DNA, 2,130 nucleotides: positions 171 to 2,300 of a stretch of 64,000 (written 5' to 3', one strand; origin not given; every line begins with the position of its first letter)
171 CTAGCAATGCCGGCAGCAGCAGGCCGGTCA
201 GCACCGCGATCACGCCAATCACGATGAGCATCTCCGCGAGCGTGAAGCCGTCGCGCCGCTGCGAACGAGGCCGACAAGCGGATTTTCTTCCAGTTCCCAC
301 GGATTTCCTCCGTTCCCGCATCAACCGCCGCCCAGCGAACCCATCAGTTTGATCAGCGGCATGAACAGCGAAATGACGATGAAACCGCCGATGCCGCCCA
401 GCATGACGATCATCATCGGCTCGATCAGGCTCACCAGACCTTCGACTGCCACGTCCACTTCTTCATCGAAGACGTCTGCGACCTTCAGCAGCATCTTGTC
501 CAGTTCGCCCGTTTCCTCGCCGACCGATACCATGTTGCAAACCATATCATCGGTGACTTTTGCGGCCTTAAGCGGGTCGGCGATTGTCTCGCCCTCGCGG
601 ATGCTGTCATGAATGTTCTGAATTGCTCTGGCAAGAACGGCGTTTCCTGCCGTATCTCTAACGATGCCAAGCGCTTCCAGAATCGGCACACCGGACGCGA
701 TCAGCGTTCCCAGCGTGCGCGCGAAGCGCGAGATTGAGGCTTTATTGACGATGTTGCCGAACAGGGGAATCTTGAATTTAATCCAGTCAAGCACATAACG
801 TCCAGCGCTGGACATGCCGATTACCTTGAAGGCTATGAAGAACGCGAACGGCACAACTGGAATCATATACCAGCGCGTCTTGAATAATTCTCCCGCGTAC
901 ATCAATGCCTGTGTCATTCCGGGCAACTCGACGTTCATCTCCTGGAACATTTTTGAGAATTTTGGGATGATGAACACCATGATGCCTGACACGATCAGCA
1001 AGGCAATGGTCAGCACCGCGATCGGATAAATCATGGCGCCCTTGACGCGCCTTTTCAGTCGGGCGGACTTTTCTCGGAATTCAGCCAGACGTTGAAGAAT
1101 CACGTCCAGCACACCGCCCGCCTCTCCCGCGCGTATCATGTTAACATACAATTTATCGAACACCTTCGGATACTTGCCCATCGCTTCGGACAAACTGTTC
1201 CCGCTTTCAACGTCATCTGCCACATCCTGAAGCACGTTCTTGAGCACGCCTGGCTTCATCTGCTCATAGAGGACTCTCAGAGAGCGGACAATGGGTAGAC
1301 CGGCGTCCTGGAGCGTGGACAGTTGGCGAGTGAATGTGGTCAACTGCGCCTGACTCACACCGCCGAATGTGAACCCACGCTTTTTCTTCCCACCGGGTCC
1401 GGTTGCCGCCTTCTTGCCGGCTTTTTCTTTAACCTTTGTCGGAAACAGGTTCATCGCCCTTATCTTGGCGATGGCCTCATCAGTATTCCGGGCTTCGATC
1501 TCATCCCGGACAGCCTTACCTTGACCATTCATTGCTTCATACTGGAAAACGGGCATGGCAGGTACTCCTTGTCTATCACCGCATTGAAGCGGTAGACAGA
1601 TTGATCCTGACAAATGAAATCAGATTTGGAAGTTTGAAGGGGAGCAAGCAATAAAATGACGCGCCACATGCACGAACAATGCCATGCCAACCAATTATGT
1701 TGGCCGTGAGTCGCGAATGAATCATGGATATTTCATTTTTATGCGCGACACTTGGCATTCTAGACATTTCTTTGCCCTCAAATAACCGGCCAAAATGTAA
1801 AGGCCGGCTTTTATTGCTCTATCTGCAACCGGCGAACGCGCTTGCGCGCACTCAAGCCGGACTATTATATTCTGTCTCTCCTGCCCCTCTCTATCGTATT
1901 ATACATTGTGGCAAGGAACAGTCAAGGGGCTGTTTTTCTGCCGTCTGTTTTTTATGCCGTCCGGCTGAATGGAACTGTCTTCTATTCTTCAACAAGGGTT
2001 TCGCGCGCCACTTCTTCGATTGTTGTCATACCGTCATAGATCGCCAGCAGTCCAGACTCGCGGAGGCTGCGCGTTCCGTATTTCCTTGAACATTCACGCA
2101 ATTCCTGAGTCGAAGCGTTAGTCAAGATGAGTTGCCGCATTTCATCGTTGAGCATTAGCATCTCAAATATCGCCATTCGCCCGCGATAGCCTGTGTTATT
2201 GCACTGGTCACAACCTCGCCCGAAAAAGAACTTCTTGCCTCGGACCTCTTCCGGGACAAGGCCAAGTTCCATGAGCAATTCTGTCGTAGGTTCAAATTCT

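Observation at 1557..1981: Near-consensus sigma70 promoter plus a hairpin-containing 5' leader of about 330 nt between tandem gspE and gspF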

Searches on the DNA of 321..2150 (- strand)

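Call 4: search_rna_families(source=window, start=1400, end=2150, threshold=evalue, max_evalue=10, show_alignments=3)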
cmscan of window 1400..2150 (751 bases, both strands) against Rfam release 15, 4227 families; matches with E-value up to 10: 1.
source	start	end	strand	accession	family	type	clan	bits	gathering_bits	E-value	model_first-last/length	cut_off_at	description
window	1444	1506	-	RF01753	psbNH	Cis-reg;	-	13.2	45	2.7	1-60/60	no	psbNH RNA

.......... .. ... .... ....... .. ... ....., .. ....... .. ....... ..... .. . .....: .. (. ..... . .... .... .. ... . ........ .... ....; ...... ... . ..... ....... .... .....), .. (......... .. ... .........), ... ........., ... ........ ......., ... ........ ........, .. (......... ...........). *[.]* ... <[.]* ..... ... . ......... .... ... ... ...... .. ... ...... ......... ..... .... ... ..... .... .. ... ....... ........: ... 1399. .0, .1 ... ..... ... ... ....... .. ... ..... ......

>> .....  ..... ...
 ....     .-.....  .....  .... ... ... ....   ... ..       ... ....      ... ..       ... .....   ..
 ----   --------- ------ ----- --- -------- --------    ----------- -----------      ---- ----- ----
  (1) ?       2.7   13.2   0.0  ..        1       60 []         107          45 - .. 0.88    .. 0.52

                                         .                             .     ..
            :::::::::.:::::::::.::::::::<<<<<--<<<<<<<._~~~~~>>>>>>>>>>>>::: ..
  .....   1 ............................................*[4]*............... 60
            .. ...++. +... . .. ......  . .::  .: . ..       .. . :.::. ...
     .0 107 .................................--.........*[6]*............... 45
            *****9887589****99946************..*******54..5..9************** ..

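Call 45: build_rna_model(alignment_id=A6, structure=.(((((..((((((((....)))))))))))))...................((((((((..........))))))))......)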
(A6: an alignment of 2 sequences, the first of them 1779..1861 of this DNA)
Model R1 built from alignment A6 (2 sequences, 84 columns); structure: as given.
model positions 84; base pairs 21; branch points 1; effective number of sequences 1.48; information 0.676 bits per position. Calibrated on 0.2 Mb of random sequence (short: E-values are rough).
structure used (alignment columns):
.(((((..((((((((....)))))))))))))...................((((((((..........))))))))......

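Call 46: search_with_rna_model(model_id=R1, sources=[window, L166, L167, L168, L171, L006, L086, L013, L103, L104, L101, L024, L088, L009, L011, L091, L087, L012, L057, L010, L018, L008, L094, L095, L037, L028, L062, L021, L007, L093, L015, L034, L038, L110, L089, L025, L045, L054, L112, L122, L135, L084], max_evalue=10, make_alignment=true, show_alignments=4)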
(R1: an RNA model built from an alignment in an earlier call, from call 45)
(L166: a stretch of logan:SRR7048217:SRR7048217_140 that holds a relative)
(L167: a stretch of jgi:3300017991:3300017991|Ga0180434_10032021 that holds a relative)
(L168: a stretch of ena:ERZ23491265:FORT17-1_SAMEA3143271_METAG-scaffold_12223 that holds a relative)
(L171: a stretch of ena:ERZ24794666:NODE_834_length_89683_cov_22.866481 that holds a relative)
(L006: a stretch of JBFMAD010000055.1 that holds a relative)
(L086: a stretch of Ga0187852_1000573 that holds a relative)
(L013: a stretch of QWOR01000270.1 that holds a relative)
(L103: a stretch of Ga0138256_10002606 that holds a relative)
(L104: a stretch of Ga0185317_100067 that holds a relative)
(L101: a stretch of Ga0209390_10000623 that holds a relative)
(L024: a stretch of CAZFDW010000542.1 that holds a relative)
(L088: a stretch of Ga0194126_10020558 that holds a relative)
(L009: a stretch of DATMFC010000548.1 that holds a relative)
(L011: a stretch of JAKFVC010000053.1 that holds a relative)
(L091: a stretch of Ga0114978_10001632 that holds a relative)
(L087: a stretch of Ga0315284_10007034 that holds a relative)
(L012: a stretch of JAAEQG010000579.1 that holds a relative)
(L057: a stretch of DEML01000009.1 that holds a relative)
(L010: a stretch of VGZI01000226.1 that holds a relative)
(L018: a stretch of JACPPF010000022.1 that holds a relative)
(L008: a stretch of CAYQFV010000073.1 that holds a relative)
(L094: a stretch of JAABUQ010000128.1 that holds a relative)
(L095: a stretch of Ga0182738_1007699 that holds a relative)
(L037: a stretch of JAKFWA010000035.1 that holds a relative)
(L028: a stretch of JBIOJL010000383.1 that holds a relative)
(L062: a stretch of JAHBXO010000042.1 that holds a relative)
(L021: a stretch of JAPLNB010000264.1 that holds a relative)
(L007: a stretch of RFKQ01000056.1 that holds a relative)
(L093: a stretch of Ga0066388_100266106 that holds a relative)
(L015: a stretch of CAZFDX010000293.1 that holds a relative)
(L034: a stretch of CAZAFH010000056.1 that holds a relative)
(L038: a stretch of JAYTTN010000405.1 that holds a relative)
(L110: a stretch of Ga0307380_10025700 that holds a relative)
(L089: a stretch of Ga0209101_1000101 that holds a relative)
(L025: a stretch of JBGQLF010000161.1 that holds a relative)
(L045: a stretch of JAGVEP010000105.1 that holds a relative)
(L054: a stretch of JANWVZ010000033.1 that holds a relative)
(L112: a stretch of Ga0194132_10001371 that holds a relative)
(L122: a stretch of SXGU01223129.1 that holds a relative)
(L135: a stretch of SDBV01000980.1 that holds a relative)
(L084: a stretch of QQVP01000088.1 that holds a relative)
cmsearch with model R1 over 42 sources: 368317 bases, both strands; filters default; matches with E-value up to 10: 8.
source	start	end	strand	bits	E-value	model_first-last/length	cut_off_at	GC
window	1779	1861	-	99.2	6.3e-23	1-84/84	no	0.54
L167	298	377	+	88.1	4.5e-20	1-84/84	no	0.52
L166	3706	3778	+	21.7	0.0062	1-84/84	no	0.49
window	1781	1809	+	11.8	2.2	50-78/84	no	0.48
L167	346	378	-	11.4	2.9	46-78/84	no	0.64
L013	3663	3720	+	11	3.6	1-84/84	no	0.52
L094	5952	6015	-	10.1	6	1-84/84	no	0.75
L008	6593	6616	-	9.7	7.6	54-77/84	no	0.58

Alignment A7: 8 matches aligned to the model, 92 columns, each read 5' to 3' on its own strand. Consensus structure (alignment columns), stored with it:
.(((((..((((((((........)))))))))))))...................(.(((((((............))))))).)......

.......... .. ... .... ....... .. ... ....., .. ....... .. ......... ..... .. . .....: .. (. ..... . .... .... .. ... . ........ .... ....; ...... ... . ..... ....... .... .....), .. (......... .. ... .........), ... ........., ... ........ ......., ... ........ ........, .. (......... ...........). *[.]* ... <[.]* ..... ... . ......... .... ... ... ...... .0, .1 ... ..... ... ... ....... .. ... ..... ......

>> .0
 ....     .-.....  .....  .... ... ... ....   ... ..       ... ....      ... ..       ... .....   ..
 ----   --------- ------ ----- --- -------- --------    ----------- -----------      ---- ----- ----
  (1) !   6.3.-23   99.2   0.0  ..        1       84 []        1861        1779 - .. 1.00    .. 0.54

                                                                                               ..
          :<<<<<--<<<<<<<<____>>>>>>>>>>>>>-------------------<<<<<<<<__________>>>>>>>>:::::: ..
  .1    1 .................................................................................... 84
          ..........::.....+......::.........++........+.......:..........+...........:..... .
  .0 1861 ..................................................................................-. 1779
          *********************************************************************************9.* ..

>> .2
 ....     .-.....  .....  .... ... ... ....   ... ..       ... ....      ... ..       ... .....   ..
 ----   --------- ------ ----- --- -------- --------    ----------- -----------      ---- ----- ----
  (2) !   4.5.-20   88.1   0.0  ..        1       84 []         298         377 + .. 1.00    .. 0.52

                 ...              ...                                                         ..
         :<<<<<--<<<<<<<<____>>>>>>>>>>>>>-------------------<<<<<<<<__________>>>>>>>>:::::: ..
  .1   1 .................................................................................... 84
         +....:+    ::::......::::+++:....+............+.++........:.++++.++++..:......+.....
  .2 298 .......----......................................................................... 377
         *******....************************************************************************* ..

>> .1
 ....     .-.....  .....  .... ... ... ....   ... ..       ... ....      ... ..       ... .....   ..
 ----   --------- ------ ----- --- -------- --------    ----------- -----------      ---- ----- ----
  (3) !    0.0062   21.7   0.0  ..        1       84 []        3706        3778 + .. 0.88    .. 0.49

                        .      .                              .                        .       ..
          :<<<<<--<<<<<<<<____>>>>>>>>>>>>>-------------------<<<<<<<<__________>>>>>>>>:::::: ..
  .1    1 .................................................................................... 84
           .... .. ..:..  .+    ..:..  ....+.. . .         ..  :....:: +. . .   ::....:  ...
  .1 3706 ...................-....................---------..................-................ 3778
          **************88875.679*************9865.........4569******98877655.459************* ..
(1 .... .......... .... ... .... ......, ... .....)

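Call 47: search_with_rna_model(model_id=R1, sources=[L003, L166, L167], max_evalue=0.001, make_alignment=true)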
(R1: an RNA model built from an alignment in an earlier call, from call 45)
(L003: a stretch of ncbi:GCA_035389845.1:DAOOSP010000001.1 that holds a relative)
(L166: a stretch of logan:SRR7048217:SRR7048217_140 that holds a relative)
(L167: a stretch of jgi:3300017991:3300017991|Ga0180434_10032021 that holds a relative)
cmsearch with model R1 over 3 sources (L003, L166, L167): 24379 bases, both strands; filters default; matches with E-value up to 0.001: 3.
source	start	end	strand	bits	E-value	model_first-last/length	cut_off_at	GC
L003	5696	5778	+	99.2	4.1e-24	1-84/84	no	0.54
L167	298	377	+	88.1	3e-21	1-84/84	no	0.52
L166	3706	3778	+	21.7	0.00041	1-84/84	no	0.49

Alignment A8: 3 matches aligned to the model, 84 columns, each read 5' to 3' on its own strand. Consensus structure (alignment columns), stored with it:
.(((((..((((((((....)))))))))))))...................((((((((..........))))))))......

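Call 54: search_rna_families(sources=[L166, L167, L172], threshold=evalue, max_evalue=5)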
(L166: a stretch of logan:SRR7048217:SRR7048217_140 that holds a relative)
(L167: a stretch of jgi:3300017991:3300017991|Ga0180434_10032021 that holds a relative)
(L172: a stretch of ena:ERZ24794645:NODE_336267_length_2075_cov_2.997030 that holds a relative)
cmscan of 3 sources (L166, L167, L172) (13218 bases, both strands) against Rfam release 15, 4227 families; matches with E-value up to 5: 3.
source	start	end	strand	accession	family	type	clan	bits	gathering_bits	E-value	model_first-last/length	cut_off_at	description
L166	4758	4783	+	RF01108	BMV3_UPD-PK1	Cis-reg;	-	24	38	0.26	1-26/26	no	Pseudoknot of upstream pseudoknot domain (UPD) of the 3'UTR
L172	1180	1234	-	RF00223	IRES_Bip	Cis-reg; IRES;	-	20.1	40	0.015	1-263/263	no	bip internal ribosome entry site (IRES)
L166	5000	5048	+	RF01276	sR53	Gene; snRNA; snoRNA; CD-box;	-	18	49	2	1-60/60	no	Small nucleolar RNA sR53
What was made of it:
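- No Rfam family, GEMM-I and GEMM-II included, matches at E<=10 in the window spacer, or at E<=5 in the homologous spacers (calls 4, 54).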

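Call 75: search_with_rna_model(model_id=R1, sources=[L179, L182, L174, L176, L173, L178], max_evalue=5)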
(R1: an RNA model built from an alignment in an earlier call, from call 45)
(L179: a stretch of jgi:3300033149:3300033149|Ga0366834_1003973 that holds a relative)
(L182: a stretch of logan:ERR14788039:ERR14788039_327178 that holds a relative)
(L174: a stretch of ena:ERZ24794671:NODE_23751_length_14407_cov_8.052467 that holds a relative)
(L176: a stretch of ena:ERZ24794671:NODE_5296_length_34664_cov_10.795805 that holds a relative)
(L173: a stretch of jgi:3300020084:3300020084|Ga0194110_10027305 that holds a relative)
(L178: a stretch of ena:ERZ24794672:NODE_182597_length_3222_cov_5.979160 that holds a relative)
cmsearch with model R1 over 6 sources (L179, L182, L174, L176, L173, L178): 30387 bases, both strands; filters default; matches with E-value up to 5: 0.
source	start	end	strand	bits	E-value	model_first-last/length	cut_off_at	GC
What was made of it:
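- On Repeated or mobile palindromic element (REP or MITE-like): The covariance model finds one copy in the 64-kb window and none at non-homologous sites in 46 other loci (calls 46, 75).
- A covariance model built from the window and L167 recovers L166 at the expected site (E = 0.006 in 368 kb) and finds no other copy (calls 46, 47, 75). There is no second copy elsewhere (calls 46, 75).
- Tried and rejected: More copies of the RNA module: none (calls 46, 75).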

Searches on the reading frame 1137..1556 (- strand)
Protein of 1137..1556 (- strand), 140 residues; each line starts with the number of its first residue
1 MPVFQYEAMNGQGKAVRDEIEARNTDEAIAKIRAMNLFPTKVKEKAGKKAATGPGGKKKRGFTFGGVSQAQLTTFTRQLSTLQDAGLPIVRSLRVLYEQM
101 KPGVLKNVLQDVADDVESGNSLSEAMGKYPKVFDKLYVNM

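Call 56: find_homologous_proteins(query=window:1137-1556:-, max_evalue=1e-20)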
Query seq(140 aa) (140 aa): 630 proteins with E <= 1e-20 among 698 candidates; the best 120 are listed.
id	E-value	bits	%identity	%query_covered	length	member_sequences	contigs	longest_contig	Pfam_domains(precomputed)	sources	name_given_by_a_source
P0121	1.4e-51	192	63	100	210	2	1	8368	PF00482.29,PF28597.1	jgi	-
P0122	8.0e-48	180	60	100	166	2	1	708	PF00482.29,PF28597.1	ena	-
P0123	1.3e-47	179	62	100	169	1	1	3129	PF00482.29,PF28597.1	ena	-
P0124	1.5e-47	179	61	100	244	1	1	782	PF00482.29,PF28597.1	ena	-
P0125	1.6e-47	179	61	100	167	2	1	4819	PF00482.29,PF28597.1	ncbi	ncbi:MAG: type II secretion system F family protein, partial [Planctomycetota bacterium]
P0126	1.8e-47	179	64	99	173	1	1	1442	PF00482.29,PF28597.1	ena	-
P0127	1.0e-45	173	61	100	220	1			PF00482.29,PF28597.1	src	-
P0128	1.8e-45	172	59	100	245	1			PF00482.29,PF28597.1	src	-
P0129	1.9e-45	172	58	100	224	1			PF00482.29,PF28597.1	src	-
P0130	3.5e-45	171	62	100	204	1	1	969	PF00482.29,PF28597.1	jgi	-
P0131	3.6e-45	171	58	100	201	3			PF00482.29,PF28597.1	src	-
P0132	3.8e-45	171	58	100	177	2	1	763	PF00482.29,PF28597.1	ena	-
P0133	4.8e-45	171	60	100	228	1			PF00482.29,PF28597.1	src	-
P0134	5.8e-45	170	60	100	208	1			PF00482.29,PF28597.1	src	-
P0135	6.9e-45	170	56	100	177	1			PF00482.29,PF28597.1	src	-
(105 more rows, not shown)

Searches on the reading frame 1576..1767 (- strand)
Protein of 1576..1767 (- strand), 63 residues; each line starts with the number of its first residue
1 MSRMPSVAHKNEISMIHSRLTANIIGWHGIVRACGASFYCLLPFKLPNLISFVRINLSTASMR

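Call 65: search_protein_families(library=pfam, proteins=[window:1576-1767:-], max_evalue=0.001)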
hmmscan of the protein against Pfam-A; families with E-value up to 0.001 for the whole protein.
window:1576-1767:- (63 aa): 0 families
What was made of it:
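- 1576..1767 (-): 63-codon upstream ORF starting at the ATG of the box. Probably not a protein-coding gene. No Pfam match (call 65).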
